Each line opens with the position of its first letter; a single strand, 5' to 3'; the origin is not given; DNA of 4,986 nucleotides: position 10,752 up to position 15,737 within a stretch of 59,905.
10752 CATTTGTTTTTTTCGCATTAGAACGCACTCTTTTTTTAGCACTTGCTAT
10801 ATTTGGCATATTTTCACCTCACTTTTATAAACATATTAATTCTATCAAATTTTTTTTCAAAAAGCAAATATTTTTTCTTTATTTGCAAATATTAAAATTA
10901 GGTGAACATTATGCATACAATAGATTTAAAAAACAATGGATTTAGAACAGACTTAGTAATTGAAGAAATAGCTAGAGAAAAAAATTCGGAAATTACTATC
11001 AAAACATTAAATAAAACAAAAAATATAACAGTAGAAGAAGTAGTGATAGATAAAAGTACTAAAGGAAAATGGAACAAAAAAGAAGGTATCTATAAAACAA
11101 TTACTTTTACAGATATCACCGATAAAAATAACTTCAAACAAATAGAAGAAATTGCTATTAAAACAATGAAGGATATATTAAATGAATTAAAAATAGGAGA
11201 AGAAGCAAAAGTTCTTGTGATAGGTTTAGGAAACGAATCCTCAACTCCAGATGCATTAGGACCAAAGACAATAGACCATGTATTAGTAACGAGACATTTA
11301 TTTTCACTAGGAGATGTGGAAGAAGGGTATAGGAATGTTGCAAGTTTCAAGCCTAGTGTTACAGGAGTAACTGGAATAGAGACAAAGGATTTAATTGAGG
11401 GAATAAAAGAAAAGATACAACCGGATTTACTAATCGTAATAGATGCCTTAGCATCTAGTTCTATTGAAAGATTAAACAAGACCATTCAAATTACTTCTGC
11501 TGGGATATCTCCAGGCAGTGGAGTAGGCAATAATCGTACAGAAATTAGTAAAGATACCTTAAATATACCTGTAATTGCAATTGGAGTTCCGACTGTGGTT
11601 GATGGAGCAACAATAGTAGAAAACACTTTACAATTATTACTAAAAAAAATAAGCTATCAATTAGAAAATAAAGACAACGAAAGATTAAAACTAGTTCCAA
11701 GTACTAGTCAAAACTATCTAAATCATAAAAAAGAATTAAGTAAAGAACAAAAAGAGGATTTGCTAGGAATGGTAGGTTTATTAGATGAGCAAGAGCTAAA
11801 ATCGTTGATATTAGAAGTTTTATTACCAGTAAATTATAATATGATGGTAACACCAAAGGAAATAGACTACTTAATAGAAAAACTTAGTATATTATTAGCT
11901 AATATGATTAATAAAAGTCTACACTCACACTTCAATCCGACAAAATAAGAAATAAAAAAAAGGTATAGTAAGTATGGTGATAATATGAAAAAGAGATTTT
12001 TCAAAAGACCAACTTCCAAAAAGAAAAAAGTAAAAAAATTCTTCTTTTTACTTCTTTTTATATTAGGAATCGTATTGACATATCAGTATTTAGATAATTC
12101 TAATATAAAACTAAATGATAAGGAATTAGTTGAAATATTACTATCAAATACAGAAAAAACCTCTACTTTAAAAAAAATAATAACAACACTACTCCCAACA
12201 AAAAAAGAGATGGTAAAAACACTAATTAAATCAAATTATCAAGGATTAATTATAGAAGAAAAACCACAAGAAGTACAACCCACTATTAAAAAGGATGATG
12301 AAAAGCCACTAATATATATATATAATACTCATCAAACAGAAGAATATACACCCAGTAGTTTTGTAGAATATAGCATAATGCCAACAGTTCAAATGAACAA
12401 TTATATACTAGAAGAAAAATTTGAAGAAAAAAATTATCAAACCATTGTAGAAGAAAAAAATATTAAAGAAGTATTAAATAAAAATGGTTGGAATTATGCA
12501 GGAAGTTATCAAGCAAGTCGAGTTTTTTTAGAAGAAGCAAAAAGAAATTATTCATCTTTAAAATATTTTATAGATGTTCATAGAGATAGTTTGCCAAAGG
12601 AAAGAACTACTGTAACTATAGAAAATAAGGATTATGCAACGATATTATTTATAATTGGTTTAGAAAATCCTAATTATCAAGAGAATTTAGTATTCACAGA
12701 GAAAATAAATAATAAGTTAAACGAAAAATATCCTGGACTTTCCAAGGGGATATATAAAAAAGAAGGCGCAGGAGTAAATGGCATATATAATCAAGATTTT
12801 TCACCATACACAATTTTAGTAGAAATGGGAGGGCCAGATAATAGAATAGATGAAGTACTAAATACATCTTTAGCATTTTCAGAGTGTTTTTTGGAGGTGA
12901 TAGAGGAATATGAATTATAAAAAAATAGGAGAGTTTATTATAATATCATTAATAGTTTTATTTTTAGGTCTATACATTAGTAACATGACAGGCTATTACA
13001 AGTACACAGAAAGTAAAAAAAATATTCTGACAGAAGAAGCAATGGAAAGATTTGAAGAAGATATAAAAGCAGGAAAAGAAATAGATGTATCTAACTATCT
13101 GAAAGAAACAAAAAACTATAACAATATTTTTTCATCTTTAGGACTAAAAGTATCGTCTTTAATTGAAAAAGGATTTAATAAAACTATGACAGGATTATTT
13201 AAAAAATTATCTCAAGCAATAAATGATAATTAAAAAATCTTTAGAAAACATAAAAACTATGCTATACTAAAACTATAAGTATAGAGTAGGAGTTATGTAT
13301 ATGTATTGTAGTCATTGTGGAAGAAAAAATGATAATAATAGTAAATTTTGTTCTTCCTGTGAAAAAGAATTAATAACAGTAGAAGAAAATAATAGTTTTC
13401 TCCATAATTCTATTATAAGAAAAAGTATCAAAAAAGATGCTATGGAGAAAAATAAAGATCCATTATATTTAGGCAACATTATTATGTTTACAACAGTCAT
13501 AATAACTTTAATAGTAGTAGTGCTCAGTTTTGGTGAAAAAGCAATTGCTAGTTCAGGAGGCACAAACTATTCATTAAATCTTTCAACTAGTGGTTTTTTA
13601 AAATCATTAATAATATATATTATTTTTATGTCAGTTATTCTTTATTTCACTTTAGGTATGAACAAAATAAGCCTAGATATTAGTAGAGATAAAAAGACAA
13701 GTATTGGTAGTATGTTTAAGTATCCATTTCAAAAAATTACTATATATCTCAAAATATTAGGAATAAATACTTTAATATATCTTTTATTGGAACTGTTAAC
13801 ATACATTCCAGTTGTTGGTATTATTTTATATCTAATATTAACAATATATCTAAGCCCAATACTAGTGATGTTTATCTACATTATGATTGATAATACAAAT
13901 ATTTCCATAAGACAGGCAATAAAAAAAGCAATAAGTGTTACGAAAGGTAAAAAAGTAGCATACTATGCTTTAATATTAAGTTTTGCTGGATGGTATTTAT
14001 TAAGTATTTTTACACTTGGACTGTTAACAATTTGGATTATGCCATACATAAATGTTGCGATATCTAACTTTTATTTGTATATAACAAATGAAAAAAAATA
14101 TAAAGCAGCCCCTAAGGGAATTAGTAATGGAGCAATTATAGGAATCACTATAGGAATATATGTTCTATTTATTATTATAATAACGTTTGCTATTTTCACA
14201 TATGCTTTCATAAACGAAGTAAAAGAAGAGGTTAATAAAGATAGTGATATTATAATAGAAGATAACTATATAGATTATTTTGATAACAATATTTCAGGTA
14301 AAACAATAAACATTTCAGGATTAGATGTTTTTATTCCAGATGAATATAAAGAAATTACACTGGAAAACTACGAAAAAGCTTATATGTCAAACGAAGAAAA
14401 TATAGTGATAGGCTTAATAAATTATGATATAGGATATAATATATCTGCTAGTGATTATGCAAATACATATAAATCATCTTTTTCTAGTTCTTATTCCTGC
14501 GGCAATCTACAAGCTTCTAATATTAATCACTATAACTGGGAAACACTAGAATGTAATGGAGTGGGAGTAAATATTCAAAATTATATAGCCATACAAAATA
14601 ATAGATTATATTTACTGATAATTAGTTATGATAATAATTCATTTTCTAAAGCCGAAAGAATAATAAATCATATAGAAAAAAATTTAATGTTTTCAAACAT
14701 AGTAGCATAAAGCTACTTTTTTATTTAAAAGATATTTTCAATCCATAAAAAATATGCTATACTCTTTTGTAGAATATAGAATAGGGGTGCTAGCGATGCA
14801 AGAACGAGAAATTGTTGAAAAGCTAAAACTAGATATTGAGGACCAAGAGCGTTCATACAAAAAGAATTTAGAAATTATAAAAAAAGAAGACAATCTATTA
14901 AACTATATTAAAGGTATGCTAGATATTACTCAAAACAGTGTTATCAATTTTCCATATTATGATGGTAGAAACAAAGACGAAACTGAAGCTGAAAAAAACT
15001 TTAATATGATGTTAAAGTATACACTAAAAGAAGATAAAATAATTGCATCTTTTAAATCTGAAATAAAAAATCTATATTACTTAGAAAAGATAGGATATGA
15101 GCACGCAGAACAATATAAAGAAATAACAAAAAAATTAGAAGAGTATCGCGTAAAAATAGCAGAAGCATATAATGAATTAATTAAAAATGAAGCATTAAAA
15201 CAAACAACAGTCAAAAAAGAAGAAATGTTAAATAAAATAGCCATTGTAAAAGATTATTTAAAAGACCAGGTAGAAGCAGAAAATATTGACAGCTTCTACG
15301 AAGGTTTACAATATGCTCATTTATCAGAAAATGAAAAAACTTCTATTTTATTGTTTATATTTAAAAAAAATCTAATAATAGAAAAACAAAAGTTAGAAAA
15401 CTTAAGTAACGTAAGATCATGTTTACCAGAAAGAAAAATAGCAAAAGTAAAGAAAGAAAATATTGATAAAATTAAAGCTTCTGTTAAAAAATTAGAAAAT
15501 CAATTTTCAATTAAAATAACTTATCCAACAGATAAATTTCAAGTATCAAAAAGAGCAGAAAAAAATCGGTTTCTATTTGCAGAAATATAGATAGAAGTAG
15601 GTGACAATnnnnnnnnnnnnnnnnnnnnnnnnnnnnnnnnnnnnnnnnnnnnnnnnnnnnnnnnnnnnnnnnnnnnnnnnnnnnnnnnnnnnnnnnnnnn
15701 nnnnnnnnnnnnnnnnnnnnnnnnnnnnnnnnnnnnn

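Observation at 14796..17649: Self-contained three-gene operon of unrecognisable helical proteins: best candidate for an undescribed system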

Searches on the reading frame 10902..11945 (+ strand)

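Call 104: search_protein_families(library=pfam, proteins=[window:10902-11945:+], max_evalue=0.00001)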
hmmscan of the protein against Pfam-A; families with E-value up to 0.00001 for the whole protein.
window:10902-11945:+ (348 aa): 1 family
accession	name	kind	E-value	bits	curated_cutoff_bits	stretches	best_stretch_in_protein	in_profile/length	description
PF03418.19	Peptidase_A25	-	1.4e-100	337.1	27.8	1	26-345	19-345/353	Germination protease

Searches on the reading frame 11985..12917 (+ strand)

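Call 7: search_protein_families(library=pfam, proteins=[window:11985-12917:+], max_evalue=1)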
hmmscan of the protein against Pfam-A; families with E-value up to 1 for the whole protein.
window:11985-12917:+ (311 aa): 1 family
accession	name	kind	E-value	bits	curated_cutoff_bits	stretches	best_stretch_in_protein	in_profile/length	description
PF07454.18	SpoIIP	-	4.8e-55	187.4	24.4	1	82-302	54-268/269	Stage II sporulation protein P (SpoIIP)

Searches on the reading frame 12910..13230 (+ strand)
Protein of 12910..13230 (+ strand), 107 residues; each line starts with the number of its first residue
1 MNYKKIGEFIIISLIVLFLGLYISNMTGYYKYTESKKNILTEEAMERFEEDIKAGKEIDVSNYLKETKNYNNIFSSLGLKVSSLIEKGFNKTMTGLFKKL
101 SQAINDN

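Call 7: search_protein_families(library=pfam, proteins=[window:12910-13230:+], max_evalue=1)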
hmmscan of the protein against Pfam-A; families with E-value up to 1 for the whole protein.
window:12910-13230:+ (107 aa): 2 families
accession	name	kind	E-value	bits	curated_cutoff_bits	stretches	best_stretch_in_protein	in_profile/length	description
PF12926.12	MOZART2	-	0.046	14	23.3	1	24-60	11-47/91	Mitotic-spindle organizing gamma-tubulin ring associated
PF10326.15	7TM_GPCR_Str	-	0.11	12.3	22.4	1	8-75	124-194/307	Serpentine type 7TM GPCR chemoreceptor Str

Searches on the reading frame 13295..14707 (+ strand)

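Call 7: search_protein_families(library=pfam, proteins=[window:13295-14707:+], max_evalue=1)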
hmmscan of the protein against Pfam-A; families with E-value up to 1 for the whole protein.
window:13295-14707:+ (471 aa): 9 families
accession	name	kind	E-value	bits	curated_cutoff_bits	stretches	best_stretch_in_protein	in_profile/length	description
PF06161.16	DUF975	-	5.7e-15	56.3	34.8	1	56-266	50-242/243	Protein of unknown function (DUF975)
PF13240.11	Zn_Ribbon_1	-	0.00025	21.2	25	1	4-22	1-19/23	zinc-ribbon domain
PF24463.1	DUF7577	-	0.0014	18.7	28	1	3-25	3-25/27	Domain of unknown function (DUF7577)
PF12773.13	DZR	-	0.0016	19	27.3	1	5-26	1-22/45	Double zinc ribbon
PF13248.11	Zn_ribbon_3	-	0.025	14.5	27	1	4-26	4-26/26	zinc-ribbon domain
PF18912.6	DZR_2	-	0.03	14.6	27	1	5-31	10-36/56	Double zinc ribbon domain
PF24460.1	DUF7575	-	0.092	12.6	28.5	1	5-22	6-23/28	Domain of unknown function (DUF7575)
PF22289.1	DmmA-like_C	-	0.27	11.6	27.4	1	3-27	2-29/44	Dimethylamine monooxygenase subunit DmmA-like, C-terminal domain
PF17032.10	Zn_ribbon_15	-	0.91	10.8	28.9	0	3-22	53-72/73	zinc-ribbon family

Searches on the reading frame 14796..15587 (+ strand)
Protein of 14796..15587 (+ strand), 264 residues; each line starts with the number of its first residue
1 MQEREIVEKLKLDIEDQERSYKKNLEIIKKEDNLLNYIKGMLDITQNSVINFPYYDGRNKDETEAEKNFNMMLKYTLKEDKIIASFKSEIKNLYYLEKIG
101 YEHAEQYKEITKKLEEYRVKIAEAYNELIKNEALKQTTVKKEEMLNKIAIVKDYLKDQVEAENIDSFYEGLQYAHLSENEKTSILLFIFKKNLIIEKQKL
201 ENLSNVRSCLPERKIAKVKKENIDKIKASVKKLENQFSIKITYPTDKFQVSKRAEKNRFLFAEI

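Call 7: search_protein_families(library=pfam, proteins=[window:14796-15587:+], max_evalue=1)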
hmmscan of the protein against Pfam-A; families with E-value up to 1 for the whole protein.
window:14796-15587:+ (264 aa): 1 family
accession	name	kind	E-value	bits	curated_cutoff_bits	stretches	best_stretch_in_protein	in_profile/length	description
PF21024.2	Peptidase_A3B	-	0.25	12.6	28.2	1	189-245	13-69/95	Peptidase A3B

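Call 8: search_protein_families(library=ncbifam, proteins=[window:14796-15587:+], max_evalue=1)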
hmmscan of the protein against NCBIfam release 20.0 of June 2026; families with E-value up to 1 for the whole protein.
window:14796-15587:+ (264 aa): 1 family
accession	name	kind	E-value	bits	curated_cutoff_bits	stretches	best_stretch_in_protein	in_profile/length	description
NF047653.1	OMPLoa22Lepto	equivalog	0.12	12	300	1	217-248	84-115/183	OmpA family outer membrane lipoprotein Loa22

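Call 9: search_protein_families(library=phrogs, proteins=[window:14796-15587:+], max_evalue=1)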
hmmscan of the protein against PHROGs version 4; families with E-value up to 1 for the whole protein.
window:14796-15587:+ (264 aa): 3 families
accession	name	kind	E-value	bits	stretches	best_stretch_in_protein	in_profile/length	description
phrog_25945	-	unknown function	0.023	16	1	14-86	31-97/108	-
phrog_7885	-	unknown function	0.14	13.2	1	98-125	21-48/83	-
phrog_34831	-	unknown function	0.58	11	0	213-239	119-148/217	-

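Call 10: search_protein_families(library=padloc, proteins=[window:14796-15587:+], max_evalue=1)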
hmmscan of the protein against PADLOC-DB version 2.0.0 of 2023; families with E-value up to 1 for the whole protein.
window:14796-15587:+ (264 aa): 1 family
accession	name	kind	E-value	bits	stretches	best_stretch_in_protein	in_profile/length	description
PDLC02208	Ppl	-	0.0015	14.7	1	51-178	462-588/894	-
